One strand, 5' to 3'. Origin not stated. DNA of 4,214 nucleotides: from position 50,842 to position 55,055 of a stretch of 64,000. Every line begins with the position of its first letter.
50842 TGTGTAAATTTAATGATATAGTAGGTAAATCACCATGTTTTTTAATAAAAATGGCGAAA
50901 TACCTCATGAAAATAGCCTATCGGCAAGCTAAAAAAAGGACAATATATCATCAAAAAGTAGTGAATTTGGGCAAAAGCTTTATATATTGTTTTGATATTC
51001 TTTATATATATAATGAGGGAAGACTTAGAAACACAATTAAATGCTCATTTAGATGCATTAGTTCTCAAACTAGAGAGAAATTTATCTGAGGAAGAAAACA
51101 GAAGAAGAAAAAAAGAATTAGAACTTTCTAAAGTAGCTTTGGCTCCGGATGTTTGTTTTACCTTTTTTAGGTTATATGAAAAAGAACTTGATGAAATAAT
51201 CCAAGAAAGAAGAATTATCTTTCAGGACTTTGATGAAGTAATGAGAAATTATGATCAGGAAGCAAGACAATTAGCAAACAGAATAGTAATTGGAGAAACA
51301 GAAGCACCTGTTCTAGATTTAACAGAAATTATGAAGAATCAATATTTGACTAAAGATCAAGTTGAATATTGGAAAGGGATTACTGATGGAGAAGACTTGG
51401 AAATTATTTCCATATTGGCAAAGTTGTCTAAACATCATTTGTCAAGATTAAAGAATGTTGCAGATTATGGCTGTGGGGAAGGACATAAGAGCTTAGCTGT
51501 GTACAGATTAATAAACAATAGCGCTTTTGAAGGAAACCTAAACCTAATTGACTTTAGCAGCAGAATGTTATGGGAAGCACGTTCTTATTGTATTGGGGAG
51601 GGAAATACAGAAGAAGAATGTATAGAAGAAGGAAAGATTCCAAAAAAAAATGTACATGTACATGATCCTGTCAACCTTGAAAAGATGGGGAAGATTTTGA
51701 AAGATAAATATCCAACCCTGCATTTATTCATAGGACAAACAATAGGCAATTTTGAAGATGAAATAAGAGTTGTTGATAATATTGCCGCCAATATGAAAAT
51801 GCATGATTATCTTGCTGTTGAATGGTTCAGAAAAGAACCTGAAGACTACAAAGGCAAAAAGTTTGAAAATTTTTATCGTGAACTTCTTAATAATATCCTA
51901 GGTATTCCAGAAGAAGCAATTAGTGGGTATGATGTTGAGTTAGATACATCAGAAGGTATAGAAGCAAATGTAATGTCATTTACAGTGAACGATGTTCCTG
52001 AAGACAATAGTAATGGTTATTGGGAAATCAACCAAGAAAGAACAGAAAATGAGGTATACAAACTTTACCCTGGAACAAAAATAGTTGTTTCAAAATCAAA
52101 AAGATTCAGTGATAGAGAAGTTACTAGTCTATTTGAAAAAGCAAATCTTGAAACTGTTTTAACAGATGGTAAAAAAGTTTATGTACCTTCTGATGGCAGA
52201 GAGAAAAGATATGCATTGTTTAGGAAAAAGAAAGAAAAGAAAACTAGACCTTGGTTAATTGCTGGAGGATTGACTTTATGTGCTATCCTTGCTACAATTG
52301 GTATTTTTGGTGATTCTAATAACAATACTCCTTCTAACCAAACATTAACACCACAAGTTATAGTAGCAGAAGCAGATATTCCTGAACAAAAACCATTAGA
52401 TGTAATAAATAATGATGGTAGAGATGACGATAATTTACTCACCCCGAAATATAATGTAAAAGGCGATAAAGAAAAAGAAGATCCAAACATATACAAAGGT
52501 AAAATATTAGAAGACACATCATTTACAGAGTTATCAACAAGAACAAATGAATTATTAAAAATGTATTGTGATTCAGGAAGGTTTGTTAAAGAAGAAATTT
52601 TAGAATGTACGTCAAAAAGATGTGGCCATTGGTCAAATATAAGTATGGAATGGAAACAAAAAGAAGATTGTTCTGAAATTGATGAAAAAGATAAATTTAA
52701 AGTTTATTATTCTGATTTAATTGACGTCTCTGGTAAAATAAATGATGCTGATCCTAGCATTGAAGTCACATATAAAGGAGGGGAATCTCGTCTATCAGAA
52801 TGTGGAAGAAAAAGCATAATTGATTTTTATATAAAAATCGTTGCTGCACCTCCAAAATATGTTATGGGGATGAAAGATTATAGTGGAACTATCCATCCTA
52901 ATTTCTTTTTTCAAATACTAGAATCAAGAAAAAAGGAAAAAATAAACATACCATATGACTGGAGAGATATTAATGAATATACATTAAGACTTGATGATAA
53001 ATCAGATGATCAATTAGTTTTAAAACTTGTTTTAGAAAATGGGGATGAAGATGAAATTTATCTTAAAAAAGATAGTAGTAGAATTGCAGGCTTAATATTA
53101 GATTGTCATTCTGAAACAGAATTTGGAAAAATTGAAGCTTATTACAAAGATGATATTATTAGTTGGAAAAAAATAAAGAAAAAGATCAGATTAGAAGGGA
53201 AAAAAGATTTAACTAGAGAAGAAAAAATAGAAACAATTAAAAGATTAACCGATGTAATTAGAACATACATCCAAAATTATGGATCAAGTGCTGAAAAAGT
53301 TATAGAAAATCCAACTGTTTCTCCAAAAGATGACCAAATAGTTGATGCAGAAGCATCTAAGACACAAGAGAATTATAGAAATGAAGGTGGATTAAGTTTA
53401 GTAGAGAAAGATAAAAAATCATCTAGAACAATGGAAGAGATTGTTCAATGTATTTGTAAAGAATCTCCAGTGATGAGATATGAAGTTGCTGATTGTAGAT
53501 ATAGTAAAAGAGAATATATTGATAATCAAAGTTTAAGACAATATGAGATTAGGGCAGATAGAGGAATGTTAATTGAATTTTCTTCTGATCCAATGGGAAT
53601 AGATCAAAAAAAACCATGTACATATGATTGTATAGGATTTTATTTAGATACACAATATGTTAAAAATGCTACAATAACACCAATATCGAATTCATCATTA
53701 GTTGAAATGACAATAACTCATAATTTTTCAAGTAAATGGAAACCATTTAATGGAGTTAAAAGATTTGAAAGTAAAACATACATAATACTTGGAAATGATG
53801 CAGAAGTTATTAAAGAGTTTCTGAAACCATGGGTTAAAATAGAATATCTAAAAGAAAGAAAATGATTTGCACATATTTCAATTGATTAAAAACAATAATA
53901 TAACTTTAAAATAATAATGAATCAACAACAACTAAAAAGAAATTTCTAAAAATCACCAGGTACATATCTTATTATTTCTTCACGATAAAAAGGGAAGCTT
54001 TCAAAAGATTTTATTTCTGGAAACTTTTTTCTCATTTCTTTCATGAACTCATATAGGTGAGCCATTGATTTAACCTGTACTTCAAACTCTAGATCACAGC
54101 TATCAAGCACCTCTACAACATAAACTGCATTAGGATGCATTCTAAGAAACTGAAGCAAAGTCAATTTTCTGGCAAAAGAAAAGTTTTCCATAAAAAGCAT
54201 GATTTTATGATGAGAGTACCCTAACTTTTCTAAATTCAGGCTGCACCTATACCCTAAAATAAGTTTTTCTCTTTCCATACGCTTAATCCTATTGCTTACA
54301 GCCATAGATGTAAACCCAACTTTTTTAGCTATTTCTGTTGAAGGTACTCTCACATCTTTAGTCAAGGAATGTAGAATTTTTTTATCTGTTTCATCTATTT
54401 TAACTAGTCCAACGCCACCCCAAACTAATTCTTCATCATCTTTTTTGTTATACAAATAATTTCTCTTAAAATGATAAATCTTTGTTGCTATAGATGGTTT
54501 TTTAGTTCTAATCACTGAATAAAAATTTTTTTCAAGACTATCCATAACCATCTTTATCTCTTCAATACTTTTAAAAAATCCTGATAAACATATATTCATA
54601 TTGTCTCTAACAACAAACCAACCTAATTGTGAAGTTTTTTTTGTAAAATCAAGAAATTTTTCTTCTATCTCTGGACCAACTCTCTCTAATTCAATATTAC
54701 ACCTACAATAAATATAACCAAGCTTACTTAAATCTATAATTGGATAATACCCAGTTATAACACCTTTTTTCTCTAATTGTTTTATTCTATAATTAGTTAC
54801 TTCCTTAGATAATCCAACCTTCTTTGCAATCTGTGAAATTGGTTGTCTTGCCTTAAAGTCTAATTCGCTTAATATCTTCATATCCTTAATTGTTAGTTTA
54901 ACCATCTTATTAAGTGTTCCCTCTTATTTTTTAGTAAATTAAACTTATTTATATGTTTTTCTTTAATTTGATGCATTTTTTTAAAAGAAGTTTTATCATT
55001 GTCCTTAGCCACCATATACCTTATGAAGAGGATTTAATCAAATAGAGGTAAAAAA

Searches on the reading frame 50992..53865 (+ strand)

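Call 11: search_protein_families(library=pfam, proteins=[window:50992-53865:+], max_evalue=0.001)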
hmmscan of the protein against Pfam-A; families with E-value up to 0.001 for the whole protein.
window:50992-53865:+ (957 aa): 1 family
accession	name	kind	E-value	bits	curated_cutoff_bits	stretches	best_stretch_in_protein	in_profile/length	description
PF13847.12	Methyltransf_31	-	0.00038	20.6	27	0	154-198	5-46/145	Methyltransferase domain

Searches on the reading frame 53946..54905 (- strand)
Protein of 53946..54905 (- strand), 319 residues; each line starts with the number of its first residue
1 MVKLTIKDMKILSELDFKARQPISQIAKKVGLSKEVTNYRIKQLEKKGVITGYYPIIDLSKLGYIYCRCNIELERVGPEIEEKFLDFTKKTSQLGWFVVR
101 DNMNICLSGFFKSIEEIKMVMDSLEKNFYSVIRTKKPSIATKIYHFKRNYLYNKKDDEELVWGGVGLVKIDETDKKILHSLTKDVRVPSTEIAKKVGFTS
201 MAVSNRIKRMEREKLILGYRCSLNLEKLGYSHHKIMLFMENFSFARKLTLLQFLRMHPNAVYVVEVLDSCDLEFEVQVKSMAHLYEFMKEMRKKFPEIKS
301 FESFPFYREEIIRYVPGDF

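Call 11: search_protein_families(library=pfam, proteins=[window:53946-54905:-], max_evalue=0.001)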
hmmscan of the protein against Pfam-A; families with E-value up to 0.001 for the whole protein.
window:53946-54905:- (319 aa): 9 families
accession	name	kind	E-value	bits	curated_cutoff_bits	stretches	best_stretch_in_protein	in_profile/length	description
PF13412.12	HTH_24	-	1.4e-24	85.8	21.9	2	5-51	2-48/48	Winged helix-turn-helix DNA-binding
PF13404.12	HTH_AsnC-type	-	6.6e-22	77.5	27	2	170-211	1-42/42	AsnC-type helix-turn-helix domain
PF01047.28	MarR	-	3.8e-11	43.1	24.6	1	4-51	1-48/59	MarR family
PF13545.12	HTH_Crp_2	-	2e-06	28.1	27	0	24-62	26-67/70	Crp-like helix-turn-helix domain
PF12802.13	MarR_2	-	2.4e-06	28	27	0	11-50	10-50/61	MarR family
PF22451.2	NirdL-like_HTH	-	3.1e-06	27.1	27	0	21-50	17-46/47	Siroheme decarboxylase NirDL-like HTH domain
PF12840.13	HTH_20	-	6.5e-05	23.3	27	0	10-51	8-49/51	Helix-turn-helix domain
PF08279.18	HTH_11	-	0.00021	21.6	25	0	22-65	17-55/55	HTH domain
PF01726.22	LexA_DNA_bind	-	0.00032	20.9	23.7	0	23-50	28-56/65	LexA DNA binding domain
